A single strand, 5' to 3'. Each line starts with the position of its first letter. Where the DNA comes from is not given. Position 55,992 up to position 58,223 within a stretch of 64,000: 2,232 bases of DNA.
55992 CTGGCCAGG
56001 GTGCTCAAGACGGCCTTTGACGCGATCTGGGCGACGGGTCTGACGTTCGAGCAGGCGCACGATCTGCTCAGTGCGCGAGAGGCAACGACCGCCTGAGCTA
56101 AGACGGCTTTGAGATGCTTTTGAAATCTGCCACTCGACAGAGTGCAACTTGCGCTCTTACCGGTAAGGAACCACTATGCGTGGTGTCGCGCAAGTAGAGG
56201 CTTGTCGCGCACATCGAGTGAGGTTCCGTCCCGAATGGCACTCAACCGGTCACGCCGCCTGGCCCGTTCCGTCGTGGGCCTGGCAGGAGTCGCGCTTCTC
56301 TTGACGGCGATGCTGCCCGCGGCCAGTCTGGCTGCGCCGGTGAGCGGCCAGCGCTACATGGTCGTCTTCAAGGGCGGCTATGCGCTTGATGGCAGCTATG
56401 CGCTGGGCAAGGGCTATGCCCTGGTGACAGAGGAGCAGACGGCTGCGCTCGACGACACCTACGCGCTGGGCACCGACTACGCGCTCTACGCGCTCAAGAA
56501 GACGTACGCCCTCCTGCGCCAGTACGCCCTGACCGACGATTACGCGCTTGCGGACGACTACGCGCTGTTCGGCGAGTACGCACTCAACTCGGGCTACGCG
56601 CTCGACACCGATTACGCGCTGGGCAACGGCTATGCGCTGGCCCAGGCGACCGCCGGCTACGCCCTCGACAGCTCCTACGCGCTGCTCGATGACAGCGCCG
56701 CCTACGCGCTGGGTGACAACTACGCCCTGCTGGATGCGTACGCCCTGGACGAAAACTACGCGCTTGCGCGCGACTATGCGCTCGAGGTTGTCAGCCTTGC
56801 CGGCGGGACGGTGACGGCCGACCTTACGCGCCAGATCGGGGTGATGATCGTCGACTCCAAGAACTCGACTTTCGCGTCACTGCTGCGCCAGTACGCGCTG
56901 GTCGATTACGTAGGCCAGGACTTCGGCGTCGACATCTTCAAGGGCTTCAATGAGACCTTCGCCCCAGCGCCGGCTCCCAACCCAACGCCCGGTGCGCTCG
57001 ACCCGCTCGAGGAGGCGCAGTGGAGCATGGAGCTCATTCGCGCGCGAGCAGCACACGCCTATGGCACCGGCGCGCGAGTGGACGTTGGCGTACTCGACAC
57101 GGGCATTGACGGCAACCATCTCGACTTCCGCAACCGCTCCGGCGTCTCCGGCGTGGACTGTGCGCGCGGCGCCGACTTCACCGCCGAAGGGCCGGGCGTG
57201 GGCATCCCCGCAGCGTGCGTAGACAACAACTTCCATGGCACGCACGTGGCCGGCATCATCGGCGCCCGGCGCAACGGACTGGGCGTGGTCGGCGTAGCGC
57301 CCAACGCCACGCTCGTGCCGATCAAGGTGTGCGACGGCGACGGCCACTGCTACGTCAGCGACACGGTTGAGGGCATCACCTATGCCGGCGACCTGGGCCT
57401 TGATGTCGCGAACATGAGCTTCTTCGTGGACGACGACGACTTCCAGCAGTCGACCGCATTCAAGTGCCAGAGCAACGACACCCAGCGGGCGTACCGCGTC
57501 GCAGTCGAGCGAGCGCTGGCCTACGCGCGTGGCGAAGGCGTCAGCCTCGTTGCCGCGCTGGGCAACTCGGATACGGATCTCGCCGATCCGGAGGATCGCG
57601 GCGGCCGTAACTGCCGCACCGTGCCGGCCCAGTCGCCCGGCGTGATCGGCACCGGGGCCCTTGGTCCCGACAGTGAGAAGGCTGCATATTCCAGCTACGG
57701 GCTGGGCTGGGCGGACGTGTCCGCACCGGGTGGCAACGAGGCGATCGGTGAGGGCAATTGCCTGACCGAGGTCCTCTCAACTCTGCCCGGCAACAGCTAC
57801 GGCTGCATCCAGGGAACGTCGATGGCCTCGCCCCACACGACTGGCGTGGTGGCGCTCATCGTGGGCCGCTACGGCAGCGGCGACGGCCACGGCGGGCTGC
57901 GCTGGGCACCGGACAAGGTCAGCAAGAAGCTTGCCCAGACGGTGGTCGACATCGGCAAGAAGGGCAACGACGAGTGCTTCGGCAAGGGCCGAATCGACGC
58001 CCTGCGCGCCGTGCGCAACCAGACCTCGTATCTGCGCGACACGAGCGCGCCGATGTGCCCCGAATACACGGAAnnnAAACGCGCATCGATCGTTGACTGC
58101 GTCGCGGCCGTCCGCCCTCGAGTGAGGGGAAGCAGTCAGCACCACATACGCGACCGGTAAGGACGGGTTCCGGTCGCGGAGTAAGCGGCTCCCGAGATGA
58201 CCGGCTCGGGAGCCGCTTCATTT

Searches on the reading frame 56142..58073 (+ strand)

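Call 31: search_protein_families(library=pfam, proteins=[window:56142-58073:+], max_evalue=0.001)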
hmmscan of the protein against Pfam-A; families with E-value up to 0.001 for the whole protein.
window:56142-58073:+ (644 aa): 1 family
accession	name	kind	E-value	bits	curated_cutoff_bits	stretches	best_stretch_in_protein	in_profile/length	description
PF00082.27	Peptidase_S8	-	1.1e-46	159.9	21.8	1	312-616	3-288/288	Subtilase family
